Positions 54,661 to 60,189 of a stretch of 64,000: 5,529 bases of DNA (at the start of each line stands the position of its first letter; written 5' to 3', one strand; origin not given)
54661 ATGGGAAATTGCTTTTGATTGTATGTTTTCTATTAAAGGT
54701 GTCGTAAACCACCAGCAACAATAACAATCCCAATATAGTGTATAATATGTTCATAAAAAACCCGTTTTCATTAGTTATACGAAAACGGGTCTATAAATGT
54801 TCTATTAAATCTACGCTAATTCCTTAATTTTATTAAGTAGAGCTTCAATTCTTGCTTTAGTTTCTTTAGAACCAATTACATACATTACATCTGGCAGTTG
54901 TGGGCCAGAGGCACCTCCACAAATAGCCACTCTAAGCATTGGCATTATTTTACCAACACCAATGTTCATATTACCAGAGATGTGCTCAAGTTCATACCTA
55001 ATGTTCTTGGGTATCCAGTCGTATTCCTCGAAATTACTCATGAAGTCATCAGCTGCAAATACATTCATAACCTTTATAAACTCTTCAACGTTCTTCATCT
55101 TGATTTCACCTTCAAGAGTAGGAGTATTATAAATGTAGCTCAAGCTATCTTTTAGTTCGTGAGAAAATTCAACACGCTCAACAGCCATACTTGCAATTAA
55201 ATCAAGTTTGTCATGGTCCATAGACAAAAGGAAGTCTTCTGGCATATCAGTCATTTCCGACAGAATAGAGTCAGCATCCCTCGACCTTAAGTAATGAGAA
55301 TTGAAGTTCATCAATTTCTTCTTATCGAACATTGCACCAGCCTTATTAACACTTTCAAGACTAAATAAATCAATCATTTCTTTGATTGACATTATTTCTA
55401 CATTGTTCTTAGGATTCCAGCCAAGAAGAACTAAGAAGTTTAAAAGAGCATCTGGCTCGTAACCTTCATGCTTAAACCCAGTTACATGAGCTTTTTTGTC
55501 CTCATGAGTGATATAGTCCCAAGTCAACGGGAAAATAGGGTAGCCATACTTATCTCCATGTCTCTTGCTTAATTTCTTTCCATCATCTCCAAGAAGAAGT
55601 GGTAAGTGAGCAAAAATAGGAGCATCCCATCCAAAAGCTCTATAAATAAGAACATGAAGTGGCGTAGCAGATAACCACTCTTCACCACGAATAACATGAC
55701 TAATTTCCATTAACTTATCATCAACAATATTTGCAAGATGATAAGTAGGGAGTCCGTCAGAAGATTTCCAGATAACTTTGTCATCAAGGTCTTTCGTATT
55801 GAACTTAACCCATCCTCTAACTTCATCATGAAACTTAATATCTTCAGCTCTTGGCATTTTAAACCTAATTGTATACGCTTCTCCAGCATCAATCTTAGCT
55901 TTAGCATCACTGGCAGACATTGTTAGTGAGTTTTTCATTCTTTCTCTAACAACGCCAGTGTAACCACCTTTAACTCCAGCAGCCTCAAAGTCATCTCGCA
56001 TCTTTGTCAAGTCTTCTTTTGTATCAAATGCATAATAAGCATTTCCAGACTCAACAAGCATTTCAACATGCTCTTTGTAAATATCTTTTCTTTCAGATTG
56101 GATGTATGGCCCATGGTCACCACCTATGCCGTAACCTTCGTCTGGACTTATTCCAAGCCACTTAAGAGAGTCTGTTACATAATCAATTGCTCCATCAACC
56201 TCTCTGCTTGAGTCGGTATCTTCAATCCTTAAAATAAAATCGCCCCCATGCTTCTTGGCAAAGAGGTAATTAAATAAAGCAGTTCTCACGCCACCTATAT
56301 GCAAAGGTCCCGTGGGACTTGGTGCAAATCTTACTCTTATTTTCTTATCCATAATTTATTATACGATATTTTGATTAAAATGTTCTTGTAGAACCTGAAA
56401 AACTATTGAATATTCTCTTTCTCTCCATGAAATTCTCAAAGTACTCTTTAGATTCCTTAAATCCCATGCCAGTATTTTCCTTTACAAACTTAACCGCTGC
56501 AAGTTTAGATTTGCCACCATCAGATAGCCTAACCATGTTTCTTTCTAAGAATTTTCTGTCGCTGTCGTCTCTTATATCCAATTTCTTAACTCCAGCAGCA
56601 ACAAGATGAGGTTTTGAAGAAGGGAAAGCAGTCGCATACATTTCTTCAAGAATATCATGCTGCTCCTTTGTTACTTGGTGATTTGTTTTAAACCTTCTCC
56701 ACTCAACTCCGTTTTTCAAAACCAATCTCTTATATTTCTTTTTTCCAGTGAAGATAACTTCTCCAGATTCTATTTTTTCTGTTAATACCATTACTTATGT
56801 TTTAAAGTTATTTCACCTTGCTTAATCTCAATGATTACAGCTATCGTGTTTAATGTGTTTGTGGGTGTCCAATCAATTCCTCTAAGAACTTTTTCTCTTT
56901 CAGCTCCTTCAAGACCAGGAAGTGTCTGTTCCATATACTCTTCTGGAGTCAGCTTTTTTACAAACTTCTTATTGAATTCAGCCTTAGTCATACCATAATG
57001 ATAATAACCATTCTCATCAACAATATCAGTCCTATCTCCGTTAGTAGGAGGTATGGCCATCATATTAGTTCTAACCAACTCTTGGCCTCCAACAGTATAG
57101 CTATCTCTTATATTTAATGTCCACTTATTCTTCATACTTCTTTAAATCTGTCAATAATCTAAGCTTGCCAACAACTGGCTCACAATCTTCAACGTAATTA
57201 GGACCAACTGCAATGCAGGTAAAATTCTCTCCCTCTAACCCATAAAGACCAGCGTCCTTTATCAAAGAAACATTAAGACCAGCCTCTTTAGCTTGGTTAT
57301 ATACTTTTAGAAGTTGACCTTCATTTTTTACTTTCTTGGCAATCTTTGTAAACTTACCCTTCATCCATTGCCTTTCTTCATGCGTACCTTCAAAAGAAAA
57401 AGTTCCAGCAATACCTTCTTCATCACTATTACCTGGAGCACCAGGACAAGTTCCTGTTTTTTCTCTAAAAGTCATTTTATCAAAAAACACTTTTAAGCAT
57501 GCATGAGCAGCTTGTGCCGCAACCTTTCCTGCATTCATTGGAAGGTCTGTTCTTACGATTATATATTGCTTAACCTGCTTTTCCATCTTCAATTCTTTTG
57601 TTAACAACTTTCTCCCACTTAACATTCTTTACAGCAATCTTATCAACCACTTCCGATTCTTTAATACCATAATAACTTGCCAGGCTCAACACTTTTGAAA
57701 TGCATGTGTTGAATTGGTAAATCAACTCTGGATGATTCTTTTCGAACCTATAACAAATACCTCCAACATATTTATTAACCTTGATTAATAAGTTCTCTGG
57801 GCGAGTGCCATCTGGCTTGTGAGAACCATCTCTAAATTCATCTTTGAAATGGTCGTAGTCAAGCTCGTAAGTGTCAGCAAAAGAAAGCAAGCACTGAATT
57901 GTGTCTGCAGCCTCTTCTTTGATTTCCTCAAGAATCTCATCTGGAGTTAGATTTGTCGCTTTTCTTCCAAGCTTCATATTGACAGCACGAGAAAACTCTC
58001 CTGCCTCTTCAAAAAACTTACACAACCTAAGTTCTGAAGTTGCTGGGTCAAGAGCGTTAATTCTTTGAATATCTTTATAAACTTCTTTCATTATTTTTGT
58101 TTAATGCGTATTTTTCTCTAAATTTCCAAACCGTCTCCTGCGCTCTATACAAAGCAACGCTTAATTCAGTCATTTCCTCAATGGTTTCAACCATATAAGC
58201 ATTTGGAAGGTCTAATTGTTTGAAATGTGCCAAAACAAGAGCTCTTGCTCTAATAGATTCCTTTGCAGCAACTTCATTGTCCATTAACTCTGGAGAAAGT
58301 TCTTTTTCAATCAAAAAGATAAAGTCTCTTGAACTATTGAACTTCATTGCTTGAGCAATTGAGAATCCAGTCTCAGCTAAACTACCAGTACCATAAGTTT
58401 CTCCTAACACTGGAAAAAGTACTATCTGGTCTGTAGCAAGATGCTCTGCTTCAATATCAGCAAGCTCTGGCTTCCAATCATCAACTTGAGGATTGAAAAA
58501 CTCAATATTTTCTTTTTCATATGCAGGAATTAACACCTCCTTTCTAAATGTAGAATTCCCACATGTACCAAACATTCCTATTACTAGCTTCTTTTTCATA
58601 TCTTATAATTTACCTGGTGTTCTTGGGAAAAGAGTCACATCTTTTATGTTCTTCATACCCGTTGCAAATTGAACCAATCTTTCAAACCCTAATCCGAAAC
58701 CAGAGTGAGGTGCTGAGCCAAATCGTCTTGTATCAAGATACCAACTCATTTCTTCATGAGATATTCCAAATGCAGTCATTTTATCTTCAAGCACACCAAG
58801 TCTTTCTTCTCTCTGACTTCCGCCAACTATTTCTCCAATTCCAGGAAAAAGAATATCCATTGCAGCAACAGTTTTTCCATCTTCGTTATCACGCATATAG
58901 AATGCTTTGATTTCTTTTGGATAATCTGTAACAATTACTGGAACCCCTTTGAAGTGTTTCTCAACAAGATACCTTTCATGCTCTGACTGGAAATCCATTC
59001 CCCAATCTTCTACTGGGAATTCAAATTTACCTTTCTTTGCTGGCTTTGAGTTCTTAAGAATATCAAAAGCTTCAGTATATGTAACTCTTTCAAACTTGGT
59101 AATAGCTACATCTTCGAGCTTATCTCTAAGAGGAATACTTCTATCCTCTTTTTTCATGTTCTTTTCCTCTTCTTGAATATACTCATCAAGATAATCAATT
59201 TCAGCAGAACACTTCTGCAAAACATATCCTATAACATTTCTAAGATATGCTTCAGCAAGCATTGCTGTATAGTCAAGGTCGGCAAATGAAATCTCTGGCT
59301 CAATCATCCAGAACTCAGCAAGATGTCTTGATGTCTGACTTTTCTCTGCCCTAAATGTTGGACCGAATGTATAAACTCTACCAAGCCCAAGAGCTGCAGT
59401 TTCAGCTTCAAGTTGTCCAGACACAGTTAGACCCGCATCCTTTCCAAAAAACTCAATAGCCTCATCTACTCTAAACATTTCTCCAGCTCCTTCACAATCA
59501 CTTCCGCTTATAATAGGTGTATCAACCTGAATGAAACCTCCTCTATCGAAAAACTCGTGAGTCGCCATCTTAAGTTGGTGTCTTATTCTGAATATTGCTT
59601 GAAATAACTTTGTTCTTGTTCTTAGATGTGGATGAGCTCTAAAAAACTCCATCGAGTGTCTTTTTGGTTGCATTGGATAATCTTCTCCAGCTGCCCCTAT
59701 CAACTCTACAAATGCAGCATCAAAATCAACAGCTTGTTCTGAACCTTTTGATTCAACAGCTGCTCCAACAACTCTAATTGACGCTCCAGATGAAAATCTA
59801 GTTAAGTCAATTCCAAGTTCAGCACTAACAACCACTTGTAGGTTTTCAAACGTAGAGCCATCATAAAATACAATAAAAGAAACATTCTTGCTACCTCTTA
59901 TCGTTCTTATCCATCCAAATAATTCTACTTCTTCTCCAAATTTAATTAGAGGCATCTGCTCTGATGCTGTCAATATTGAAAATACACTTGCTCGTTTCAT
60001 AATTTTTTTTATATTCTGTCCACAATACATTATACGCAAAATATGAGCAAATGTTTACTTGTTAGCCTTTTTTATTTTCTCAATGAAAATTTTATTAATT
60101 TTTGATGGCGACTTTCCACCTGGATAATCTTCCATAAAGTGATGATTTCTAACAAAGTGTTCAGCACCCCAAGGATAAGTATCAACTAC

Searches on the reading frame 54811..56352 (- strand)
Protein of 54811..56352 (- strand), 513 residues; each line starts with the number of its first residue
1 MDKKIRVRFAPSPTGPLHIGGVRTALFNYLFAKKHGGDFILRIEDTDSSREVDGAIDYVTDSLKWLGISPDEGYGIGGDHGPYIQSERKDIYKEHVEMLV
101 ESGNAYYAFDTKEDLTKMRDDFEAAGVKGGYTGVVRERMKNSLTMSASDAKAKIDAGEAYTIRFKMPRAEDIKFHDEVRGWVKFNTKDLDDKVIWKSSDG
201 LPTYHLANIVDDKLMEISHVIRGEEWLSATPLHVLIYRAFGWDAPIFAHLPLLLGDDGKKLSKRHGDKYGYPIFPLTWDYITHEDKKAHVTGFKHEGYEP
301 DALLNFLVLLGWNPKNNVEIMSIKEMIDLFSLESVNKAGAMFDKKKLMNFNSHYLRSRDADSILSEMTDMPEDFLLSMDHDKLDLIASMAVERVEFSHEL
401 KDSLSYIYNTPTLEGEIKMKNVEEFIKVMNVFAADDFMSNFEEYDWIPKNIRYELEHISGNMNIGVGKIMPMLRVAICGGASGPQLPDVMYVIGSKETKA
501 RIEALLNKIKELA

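Call 10: search_protein_families(library=phrogs, proteins=[window:54811-56352:-], max_evalue=0.001)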
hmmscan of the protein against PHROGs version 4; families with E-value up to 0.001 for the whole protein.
window:54811-56352:- (513 aa): 2 families
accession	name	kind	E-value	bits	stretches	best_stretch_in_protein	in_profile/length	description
phrog_35649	-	unknown function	1e-105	355.2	2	4-267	3-260/493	-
phrog_12136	-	unknown function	5.1e-07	29.8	1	5-232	28-240/553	-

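Call 29: search_protein_families(library=pfam, proteins=[window:54811-56352:-], max_evalue=0.001)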
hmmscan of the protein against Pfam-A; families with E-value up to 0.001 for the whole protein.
window:54811-56352:- (513 aa): 2 families
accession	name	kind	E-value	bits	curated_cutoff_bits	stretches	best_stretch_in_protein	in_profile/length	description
PF00749.27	tRNA-synt_1c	-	1.8e-94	316.7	23.4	1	4-347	1-312/314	tRNA synthetases class I (E and Q), catalytic domain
PF19269.4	Anticodon_2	-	1.3e-16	61.7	23.6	1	374-505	9-140/141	Anticodon binding domain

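Call 30: search_dna_similar(query=window:54811-56352:-, collection=phages, mode=protein, max_rows=15)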
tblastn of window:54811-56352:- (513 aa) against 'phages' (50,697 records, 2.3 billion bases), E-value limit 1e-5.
Records with a match: 45; places in all: 49; records where one place covers at least 80% of the query: 29.
Best place of each record, by identity: <60% 45.
By first word of the organism name: Bacteriophage 21; Acinetobacter 6; Listeria 6; uncultured 5; Staphylococcus 2; Enterococcus 2; Salmonella 2; Escherichia 1.
By host as written in the record: - 33; Listeria monocytogenes 6; Staphylococcus aureus 2; Enterococcus faecalis 1; Homo sapiens 1; Escherichia coli O157:H7 ATCC 43895 1; Salmonella enterica subsp. enterica serovar Kentucky 1.
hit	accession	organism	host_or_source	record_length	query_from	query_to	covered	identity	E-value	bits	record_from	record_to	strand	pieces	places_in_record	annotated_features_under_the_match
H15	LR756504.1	uncultured phage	metagenomic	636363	4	510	99%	47.6%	7e-134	434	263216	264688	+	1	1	record has no annotation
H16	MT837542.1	Bacteriophage sp.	human fecal samples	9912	2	510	99%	45.6%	5e-130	422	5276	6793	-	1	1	record has no annotation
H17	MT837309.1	Bacteriophage sp.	human fecal samples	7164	2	503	98%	45.9%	1e-129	421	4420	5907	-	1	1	record has no annotation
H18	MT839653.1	Bacteriophage sp.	human fecal samples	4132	1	511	100%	44.9%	1e-129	414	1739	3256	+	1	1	record has no annotation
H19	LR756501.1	uncultured phage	metagenomic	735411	5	502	97%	41.2%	7e-111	367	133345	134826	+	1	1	record has no annotation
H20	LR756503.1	uncultured phage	metagenomic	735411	5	502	97%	41.2%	7e-111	367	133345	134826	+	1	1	record has no annotation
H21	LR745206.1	uncultured phage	metagenomic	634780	4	506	98%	40.7%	5e-107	356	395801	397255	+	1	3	record has no annotation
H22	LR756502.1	uncultured phage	metagenomic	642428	5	502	97%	40.9%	2e-101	340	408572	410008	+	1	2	record has no annotation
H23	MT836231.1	Bacteriophage sp.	human fecal samples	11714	4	509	99%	36.6%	1e-85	294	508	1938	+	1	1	record has no annotation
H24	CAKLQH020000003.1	Acinetobacter phage MD-2021a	not known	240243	4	506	98%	36.4%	1e-87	300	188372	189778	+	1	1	gltX: glutamyl-tRNA synthetase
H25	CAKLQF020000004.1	Acinetobacter phage MD-2021a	not known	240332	4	506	98%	36.4%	1e-87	300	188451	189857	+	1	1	gltX: glutamyl-tRNA synthetase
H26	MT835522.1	Bacteriophage sp.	human fecal samples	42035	1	507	99%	35.4%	1e-89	306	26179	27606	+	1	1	record has no annotation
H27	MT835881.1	Bacteriophage sp.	human fecal samples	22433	5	509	98%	35.2%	7e-82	283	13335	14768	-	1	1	record has no annotation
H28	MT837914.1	Bacteriophage sp.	human fecal samples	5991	4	510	99%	34.7%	2e-77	270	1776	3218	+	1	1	record has no annotation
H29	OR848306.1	Listeria phage LM 4-14-1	Listeria monocytogenes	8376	3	506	98%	34.7%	3e-79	275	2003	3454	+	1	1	record has no annotation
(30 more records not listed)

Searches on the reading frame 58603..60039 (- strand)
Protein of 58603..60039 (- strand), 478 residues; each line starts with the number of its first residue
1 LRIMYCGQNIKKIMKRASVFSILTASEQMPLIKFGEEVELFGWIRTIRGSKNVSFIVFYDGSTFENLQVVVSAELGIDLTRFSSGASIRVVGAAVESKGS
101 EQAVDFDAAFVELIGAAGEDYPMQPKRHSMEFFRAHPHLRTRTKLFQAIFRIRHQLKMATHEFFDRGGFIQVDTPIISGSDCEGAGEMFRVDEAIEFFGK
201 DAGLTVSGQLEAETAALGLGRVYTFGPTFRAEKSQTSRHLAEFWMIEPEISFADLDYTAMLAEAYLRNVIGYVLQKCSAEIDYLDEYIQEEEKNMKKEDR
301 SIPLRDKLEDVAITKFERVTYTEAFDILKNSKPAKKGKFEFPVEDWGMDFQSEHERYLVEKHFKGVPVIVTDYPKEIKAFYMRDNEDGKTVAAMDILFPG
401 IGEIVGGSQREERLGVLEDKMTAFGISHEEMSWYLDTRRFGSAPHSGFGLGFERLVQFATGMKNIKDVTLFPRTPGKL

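Call 10: search_protein_families(library=phrogs, proteins=[window:58603-60039:-], max_evalue=0.001)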
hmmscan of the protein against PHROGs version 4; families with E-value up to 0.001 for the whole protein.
window:58603-60039:- (478 aa): 1 family
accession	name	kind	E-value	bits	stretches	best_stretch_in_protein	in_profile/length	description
phrog_19509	-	unknown function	1.5e-80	272.3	2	29-275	9-265/588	-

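Call 29: search_protein_families(library=pfam, proteins=[window:58603-60039:-], max_evalue=0.001)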
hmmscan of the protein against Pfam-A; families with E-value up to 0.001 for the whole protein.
window:58603-60039:- (478 aa): 2 families
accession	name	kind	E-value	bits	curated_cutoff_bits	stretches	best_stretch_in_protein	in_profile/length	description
PF00152.25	tRNA-synt_2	-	2.2e-65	221.2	25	1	134-474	6-307/308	tRNA synthetases class II (D, K and N)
PF01336.31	tRNA_anti-codon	-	1.1e-06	28.9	27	1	38-100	1-63/75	OB-fold nucleic acid binding domain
